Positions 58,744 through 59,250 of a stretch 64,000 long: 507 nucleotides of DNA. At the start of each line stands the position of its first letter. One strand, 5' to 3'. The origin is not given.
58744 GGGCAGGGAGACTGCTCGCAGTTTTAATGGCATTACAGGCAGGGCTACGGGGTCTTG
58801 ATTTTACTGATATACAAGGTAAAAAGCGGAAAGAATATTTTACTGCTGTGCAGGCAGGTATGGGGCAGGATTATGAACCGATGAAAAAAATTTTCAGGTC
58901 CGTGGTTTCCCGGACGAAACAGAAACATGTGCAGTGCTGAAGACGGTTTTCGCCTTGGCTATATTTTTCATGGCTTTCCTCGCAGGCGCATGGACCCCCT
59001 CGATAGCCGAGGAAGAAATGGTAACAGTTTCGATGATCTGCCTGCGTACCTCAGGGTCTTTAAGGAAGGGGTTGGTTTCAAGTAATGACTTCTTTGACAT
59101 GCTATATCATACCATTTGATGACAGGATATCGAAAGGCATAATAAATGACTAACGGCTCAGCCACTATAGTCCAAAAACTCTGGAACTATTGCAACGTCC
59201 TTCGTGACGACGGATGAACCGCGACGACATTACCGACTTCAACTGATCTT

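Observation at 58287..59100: Class I Fic toxin with a convergent, 3'-overlapping small ORF carrying the SxxxEG inhibitory motif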

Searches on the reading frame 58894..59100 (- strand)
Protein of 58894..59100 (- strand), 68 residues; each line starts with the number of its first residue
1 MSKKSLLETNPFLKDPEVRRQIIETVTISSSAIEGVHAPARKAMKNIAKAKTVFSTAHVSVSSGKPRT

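Call 3: search_protein_families(library=pfam, proteins=[window:58894-59100:-], max_evalue=1)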
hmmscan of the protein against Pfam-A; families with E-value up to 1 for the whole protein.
window:58894-59100:- (68 aa): 0 families

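Call 4: search_protein_families(library=ncbifam, proteins=[window:58894-59100:-], max_evalue=1)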
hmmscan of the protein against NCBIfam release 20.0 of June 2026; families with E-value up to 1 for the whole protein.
window:58894-59100:- (68 aa): 0 families

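Call 5: find_homologous_proteins(query=window:58894-59100:-, max_evalue=10)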
Query window:58894-59100:- (68 aa): 69 proteins with E <= 10 among 69 candidates.
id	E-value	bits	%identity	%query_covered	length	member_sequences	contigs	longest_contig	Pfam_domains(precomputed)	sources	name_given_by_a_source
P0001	1.3e-32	127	93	100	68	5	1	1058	-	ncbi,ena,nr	ncbi:MAG: hypothetical protein U0937_03345 [Thermodesulfovibrionia bacterium]|nr:hypothetical protei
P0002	3.0e-27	110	81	100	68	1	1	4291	-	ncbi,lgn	-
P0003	1.5e-26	108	79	100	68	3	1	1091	-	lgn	-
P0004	1.3e-23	99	75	100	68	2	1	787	-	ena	-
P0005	1.4e-23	99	72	100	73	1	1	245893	-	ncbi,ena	-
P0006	1.5e-23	99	74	100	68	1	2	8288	-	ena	-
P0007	1.8e-23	99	75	100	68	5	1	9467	-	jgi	-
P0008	2.4e-23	98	75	100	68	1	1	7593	-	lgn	-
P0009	4.0e-23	98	74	100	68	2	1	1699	-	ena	-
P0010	7.3e-23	97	71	100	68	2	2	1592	-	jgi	jgi:hypothetical protein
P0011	8.5e-23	97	74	100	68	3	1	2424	-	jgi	jgi:hypothetical protein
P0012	1.3e-22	96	74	100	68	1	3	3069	-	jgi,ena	jgi:hypothetical protein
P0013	2.0e-22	95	74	100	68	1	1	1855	-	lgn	-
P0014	2.2e-22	95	72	100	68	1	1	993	-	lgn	-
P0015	2.6e-22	95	71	100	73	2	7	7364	-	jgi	jgi:hypothetical protein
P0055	2.0e-18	83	68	100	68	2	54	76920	-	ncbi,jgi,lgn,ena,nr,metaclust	ncbi:MAG: hypothetical protein COZ31_07480 [Nitrospirae bacterium CG_4_10_14_3_um_filter_44_29]|nr:M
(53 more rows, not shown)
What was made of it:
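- Checked: 69 close homologs, nearly all exactly 68 aa (call 5).
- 69 close homologs of conserved length (call 5).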

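Call 7: find_encoding_contigs(protein=P0005, flank=6000, max_places=3)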
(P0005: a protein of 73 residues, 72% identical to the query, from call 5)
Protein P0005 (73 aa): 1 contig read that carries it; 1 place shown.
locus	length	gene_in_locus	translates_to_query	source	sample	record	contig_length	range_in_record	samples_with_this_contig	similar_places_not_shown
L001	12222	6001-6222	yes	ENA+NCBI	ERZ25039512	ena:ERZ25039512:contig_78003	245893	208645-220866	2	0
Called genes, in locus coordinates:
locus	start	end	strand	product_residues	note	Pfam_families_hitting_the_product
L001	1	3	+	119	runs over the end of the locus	-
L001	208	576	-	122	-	PF01521:Fe-S_biosyn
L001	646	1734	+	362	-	PF03739:LptF_LptG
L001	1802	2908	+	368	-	PF03739:LptF_LptG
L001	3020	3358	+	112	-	PF00080:Sod_Cu (weak)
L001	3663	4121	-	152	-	PF08020:DUF1706 (faint), PF12867:DinB_2 (weak)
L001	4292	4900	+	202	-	PF01613:Flavin_Reduct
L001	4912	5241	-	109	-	-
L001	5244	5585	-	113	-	PF05973:Gp49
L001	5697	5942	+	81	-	PF01613:Flavin_Reduct (weak)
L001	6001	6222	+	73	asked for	-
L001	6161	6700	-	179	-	PF02661:Fic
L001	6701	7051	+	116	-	PF01613:Flavin_Reduct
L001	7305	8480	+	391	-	-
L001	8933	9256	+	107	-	-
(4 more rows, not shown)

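Call 8: find_encoding_contigs(protein=P0055, flank=6000, max_places=6)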
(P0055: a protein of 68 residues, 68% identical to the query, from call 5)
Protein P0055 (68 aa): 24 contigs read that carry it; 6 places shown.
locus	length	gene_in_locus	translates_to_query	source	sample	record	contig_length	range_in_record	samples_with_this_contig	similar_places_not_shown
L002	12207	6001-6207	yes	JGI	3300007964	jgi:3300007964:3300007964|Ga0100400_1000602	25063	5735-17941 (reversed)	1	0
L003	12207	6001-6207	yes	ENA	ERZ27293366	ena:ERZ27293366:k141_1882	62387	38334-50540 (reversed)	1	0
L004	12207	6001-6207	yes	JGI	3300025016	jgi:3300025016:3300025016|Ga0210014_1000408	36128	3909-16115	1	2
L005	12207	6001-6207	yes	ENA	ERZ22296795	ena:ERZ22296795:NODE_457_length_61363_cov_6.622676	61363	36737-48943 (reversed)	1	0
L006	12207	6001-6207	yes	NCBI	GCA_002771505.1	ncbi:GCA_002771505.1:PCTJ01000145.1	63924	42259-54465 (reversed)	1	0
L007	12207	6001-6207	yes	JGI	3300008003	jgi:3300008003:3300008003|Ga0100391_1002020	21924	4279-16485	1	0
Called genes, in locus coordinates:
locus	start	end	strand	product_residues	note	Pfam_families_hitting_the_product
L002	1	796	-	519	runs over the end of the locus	PF09699:Paired_CXXCH_1 (faint), PF13435:Cytochrome_C554 (faint), PF14522:Cytochrome_C7 (faint), PF22113:Mtrc-MtrF_II-IV_dom (faint), PF14537:Cytochrom_c3_2 (faint), PF13447:Multi-haem_cyto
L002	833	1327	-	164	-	PF02915:Rubrerythrin, PF21349:RUBY_RBDX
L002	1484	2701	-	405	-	PF19583:ODP, PF00258:Flavodoxin_1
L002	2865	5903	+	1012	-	PF00580:UvrD-helicase, PF13245:AAA_19, PF13361:UvrD_C, PF13538:UvrD_C_2 (faint), PF12705:PDDEXK_1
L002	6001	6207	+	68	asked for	-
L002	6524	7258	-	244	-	PF11967:RecO_N, PF02565:RecO_C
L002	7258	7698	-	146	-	PF02577:BFN_dom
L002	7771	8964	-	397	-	PF00155:Aminotran_1_2, PF01041:DegT_DnrJ_EryC1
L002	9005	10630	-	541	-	PF03783:CsgG, PF13424:TPR_12, PF13432:TPR_16, PF00515:TPR_1, PF13424:TPR_12, PF00515:TPR_1, PF13414:TPR_11, PF13424:TPR_12, +30 more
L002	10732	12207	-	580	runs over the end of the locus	PF09972:DUF2207, PF20990:DUF2207_C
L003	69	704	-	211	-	PF13513:HEAT_EZ (faint), PF13646:HEAT_2 (faint)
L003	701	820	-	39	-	-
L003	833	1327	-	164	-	PF02915:Rubrerythrin, PF21349:RUBY_RBDX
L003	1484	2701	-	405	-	PF19583:ODP, PF00258:Flavodoxin_1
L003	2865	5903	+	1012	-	PF00580:UvrD-helicase, PF13245:AAA_19, PF13361:UvrD_C, PF13538:UvrD_C_2 (faint), PF12705:PDDEXK_1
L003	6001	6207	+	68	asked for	-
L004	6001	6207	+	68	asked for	-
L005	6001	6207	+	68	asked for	-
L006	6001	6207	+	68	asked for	-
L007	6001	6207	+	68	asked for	-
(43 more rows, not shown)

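Call 12: find_related_loci(query=A1, collection=genome_contigs, flank=4000)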
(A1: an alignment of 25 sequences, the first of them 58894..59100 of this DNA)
Query A1 (68 aa) in genome_contigs; peptide patterns used: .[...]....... (x = any residue, [..] = any of these).
36 stretches matched a pattern; 23 encode a relative of the query (tblastn E <= 1e-3); 23 distinct loci.
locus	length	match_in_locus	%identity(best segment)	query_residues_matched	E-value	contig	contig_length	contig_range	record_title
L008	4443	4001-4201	94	1-67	1e-39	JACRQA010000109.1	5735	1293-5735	MAG: Nitrospirae bacterium isolate NC_groundwater_2001_Pr3_S-0.65um_47_4 SR2-18-Sp65_coassembly_scaffold_244797, whole g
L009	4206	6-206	91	1-67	1e-38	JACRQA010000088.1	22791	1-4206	MAG: Nitrospirae bacterium isolate NC_groundwater_2001_Pr3_S-0.65um_47_4 SR2-18-Sp65_coassembly_scaffold_198436, whole g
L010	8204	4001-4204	88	1-68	1e-37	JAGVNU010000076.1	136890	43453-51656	MAG: Thermodesulfovibrionia bacterium isolate DeMMO3_26 c_000000077545, whole genome shotgun sequence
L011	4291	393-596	81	1-68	2e-34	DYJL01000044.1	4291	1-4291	MAG TPA_asm: Nitrospira japonica isolate FI88_42_154 Afr_mines_FI88_5388_length_4291_cov_63_625590, whole genome shotgun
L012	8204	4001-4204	75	1-68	1e-31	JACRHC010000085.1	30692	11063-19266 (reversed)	MAG: Nitrospirae bacterium isolate NC_groundwater_1767_Pr3_B-0.1um_50_141 SR-2_scaffold_141_2070188, whole genome shotgu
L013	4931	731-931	75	1-67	3e-31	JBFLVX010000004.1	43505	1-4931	MAG: Nitrospirota bacterium isolate MAG017 MAG017_4, whole genome shotgun sequence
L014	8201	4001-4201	76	1-67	4e-31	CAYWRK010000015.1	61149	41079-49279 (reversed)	MAG TPA_asm: uncultured Nitrospiraceae bacterium isolate SRP302447_co1_424 genome assembly, contig: NODE_1523_length_611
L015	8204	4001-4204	72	1-68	1e-30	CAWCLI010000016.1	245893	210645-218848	MAG: Nitrospirota bacterium isolate MFD03726.bin.1.47 genome assembly, contig: contig_78003, whole genome shotgun sequen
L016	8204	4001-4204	71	1-68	2e-29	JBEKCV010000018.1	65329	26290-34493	MAG: Thermodesulfovibrionales bacterium isolate SPRUCE 168 SPRUCE_168_18, whole genome shotgun sequence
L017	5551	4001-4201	72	1-67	1e-28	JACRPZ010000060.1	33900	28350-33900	MAG: Nitrospirae bacterium isolate NC_groundwater_2000_Pr3_S-0.65um_44_7 SR2-18-Sp65_coassembly_scaffold_257402, whole g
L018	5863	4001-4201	70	1-67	2e-28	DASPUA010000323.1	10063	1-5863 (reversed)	MAG TPA_asm: Thermodesulfovibrionales bacterium isolate SMAG_U12291 k141_877162, whole genome shotgun sequence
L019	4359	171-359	74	1-68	5e-28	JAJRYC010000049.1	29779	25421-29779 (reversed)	MAG: Nitrospirae bacterium isolate Dive96_bin3.242 k141_1324688, whole genome shotgun sequence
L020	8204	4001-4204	68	1-68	9e-28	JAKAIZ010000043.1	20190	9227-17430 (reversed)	MAG: Nitrospirae bacterium isolate WY3.bin57 NODE_4338_length_20190_cov_1.931964, whole genome shotgun sequence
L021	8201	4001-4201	67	1-67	2e-27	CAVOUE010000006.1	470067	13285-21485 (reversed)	MAG: Nitrospirota bacterium isolate MFD10007.bin.2.159 genome assembly, contig: contig_31493, whole genome shotgun seque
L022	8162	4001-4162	76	1-54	2e-24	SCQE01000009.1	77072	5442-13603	MAG: Nitrospirae bacterium isolate DP16D_bin.35 DP16D_bin.35-7497, whole genome shotgun sequence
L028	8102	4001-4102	65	1-34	7e-9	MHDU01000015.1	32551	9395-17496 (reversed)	MAG: Nitrospirae bacterium GWB2_47_37 gwb2_scaffold_1556, whole genome shotgun sequence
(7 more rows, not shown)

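Call 13: search_solved_structures(query=A1, max_evalue=10, show_alignments=3)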
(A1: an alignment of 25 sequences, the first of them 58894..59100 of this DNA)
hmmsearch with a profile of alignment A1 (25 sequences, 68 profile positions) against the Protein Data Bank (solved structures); distinct sequences matched with E-value up to 10: 0.

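Call 20: search_protein_families(library=pfam, alignment_id=A1, max_evalue=10)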
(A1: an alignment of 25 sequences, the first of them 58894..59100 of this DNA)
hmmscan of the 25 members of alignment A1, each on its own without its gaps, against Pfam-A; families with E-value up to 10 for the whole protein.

A. member 1, window:58894-59100:- (68 aa): 0 families

B. families by the number of members that match (of 25 scanned): 9 families
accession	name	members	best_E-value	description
PF07311.17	Dodecin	5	0.0056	Dodecin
PF21464.2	flgE_D3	1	0.0066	Flagellar hook protein FlgE, D3 domain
PF05739.25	SNARE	1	0.031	SNARE domain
PF10970.13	GerPE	1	0.033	Spore germination protein GerPE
PF00252.24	Ribosomal_L16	1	0.052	Ribosomal protein L16p/L10e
PF13856.12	Gifsy-2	1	0.1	ATP-binding sugar transporter from pro-phage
PF14894.11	Lsm_C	1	0.1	Lsm C-terminal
PF13339.11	AATF-Che1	1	0.11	Apoptosis antagonizing transcription factor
PF11493.13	TSP9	1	0.15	Thylakoid soluble phosphoprotein TSP9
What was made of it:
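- On FicA / VbhA / AntF antitoxins: Pfam scans of the small-ORF family returned no antitoxin family (calls 3, 20).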

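Call 26: search_protein_representatives(alignment_id=A1)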
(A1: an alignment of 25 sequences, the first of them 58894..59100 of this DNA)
Query: 25 sequences, 68 profile positions. Proteins with E-value up to 0.001 (for the whole library): 689; up to 1e-10: 58; up to 1e-30: 1. The best 150 are listed.
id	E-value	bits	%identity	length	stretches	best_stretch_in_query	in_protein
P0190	6.9e-33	128.7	-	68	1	1-68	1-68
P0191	1.6e-20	89.1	-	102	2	2-55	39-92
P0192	1.2e-17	80.0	-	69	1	1-66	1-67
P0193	1.1e-16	76.8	-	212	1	2-48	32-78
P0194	2.1e-16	76.0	-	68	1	1-54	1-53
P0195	6.2e-16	74.4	-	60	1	1-54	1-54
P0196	1.8e-15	73.0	-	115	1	1-51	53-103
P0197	3.7e-15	72.0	-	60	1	4-52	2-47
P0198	4.1e-15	71.8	-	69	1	2-50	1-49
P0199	1.3e-14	70.2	-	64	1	2-54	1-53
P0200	2.3e-14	69.4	-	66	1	1-51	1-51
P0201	3.9e-14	68.7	-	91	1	2-58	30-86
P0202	1.1e-13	67.3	-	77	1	2-42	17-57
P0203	2.8e-13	65.9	-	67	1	1-64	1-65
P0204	3.0e-13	65.8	-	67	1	1-52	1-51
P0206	9.4e-13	64.3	-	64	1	1-50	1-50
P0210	2.8e-12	62.7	-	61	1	2-53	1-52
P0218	1.0e-11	60.9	-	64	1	1-52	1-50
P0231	4.6e-11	58.8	-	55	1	2-50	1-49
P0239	5.9e-11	58.5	-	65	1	1-65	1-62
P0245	9.3e-11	57.9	-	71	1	2-66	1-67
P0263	4.3e-10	55.7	-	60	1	1-57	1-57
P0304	3.5e-09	52.8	-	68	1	1-65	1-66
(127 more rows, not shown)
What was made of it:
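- Checked: 689 clusters at 50% identity in an exhaustive HMM search (call 26).
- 689 clusters in an exhaustive search, almost all 47-138 aa (call 26). 689 clusters are almost all 47-138 aa, with conserved stops (calls 5, 26).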

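Call 28: search_protein_families(library=ncbifam, alignment_id=A2, max_evalue=1)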
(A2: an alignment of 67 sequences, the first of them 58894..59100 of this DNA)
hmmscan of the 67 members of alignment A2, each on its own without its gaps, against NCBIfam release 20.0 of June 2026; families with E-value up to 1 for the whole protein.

A. member 1, window:58894-59100:- (68 aa): 0 families

B. families by the number of members that match (of 67 scanned): 16 families
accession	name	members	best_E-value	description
NF033392.1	PSM_delta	1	0.0098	PSM-delta family phenol-soluble modulin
NF004827.0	PRK06183.1-1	1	0.017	bifunctional 3-(3-hydroxy-phenyl)propionate/3-hydroxycinnamic acid hydroxylase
NF040524.1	LPKTxAVK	1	0.032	LPKTxAVK-anchored surface protein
NF004367.0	PRK05738.3-3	1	0.033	50S ribosomal protein L23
NF052422.1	translocon_SseB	1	0.036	type III secretion system translocon protein SseB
NF008334.0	PRK11119.1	1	0.048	glycine betaine/L-proline ABC transporter substrate-binding protein ProX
NF041598.1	small_PA2485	1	0.05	PA2485 family small membrane protein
TIGR04505.1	PtsS_plasma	1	0.054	phosphate ABC transporter substrate-binding protein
NF041202.1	StoA_CxxC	1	0.066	endospore biogenesis thiol-disulfide oxidoreductase StoA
TIGR03235.1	DNA_S_dndA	1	0.069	cysteine desulfurase DndA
NF040865.1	a_tRNA_ed_AlaXM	1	0.085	alanyl-tRNA editing protein AlaXM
NF047450.1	post-PEP-CTERM_1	1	0.085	post-PEP-CTERM-1 domain-containing protein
NF011908.0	PRK15381.1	1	0.11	type III secretion system effector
TIGR02250.1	FCP1_euk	1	0.12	FCP1-like phosphatase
TIGR03036.1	trp_2_3_diox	1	0.19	tryptophan 2,3-dioxygenase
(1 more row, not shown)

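Call 29: list_cluster_members(proteins=[P0198, P0203, P0206, P0210, P0218, P0231, P0239, P0245, P0263, P0304])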
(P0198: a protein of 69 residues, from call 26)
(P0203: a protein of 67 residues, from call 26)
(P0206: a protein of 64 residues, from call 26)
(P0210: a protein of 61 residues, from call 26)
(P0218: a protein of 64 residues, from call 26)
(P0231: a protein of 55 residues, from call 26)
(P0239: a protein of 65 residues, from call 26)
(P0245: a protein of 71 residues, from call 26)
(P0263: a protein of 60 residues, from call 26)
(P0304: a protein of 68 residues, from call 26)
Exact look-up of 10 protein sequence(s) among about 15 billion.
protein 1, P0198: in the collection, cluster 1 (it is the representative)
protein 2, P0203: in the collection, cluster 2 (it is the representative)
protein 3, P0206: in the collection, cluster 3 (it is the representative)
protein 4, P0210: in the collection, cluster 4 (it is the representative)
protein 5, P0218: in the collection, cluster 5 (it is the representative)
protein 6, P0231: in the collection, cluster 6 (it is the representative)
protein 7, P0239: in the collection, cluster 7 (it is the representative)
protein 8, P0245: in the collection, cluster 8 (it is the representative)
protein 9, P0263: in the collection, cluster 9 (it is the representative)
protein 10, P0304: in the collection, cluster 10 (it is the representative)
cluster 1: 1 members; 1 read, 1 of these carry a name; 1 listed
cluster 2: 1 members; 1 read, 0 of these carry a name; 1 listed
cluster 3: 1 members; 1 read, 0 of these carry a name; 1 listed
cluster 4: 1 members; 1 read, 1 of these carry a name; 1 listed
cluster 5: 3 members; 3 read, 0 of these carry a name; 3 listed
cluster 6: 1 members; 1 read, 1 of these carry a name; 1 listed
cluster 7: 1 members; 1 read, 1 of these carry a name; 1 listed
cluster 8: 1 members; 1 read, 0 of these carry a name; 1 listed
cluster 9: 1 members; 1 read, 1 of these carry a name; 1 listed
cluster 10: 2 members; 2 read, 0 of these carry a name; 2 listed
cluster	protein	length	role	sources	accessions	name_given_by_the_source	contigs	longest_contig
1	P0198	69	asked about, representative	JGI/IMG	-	hypothetical protein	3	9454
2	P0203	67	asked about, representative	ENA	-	-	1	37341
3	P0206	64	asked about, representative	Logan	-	-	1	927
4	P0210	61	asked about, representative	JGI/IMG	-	hypothetical protein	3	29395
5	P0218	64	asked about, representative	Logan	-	-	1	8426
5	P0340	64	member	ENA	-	-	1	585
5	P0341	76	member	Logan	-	-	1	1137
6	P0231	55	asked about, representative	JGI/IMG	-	hypothetical protein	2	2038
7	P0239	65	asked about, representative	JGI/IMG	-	hypothetical protein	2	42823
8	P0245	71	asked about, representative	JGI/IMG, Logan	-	-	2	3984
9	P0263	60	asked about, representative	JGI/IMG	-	hypothetical protein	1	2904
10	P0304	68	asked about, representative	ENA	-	-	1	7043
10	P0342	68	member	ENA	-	-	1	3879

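Call 30: find_encoding_contigs(protein=P0239, flank=4000, max_places=2)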
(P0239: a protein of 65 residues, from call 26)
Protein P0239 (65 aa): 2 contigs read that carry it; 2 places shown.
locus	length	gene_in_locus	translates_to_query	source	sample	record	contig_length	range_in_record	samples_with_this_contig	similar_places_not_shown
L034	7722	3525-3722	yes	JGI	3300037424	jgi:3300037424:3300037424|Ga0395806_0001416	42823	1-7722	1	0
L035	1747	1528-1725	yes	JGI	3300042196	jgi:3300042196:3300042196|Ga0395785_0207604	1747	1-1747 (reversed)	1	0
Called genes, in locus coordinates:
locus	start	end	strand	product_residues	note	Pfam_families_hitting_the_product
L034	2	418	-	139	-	?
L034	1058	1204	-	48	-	-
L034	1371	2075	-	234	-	-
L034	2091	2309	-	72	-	-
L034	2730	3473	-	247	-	PF03695:UPF0149, PF02810:SEC-C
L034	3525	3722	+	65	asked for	-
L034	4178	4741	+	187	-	PF07758:DUF1614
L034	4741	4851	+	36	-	PF07758:DUF1614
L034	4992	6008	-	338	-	PF09994:T6SS_Tle1-like_cat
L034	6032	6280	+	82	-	-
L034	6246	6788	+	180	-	-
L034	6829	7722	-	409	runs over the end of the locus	-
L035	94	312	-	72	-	-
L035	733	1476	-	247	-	PF03695:UPF0149, PF02810:SEC-C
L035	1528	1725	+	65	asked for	-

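Call 31: find_encoding_contigs(protein=P0203, flank=4000, max_places=2)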
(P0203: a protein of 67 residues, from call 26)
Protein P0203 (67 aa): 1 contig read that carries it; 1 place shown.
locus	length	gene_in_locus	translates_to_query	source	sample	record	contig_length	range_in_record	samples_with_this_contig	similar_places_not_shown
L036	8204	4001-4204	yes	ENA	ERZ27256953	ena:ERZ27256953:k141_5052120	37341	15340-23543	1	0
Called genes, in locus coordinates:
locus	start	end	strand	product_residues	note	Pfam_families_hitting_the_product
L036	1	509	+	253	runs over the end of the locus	PF01061:ABC2_membrane, PF12679:ABC2_membrane_2 (faint), PF12730:ABC2_membrane_4 (weak), PF12698:ABC2_membrane_3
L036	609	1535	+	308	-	PF09699:Paired_CXXCH_1 (faint), PF14522:Cytochrome_C7 (faint), PF14537:Cytochrom_c3_2 (faint)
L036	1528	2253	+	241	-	-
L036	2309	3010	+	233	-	PF14522:Cytochrome_C7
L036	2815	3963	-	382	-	PF01969:Ni_insertion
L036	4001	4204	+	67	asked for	-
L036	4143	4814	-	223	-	PF02661:Fic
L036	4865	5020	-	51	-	-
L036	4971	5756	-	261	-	PF01148:CTP_transf_1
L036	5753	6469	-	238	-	PF01255:Prenyltransf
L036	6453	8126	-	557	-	PF13517:FG-GAP_3 (faint)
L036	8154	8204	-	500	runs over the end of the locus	PF20695:UbiD_N, PF01977:UbiD, PF20696:UbiD_C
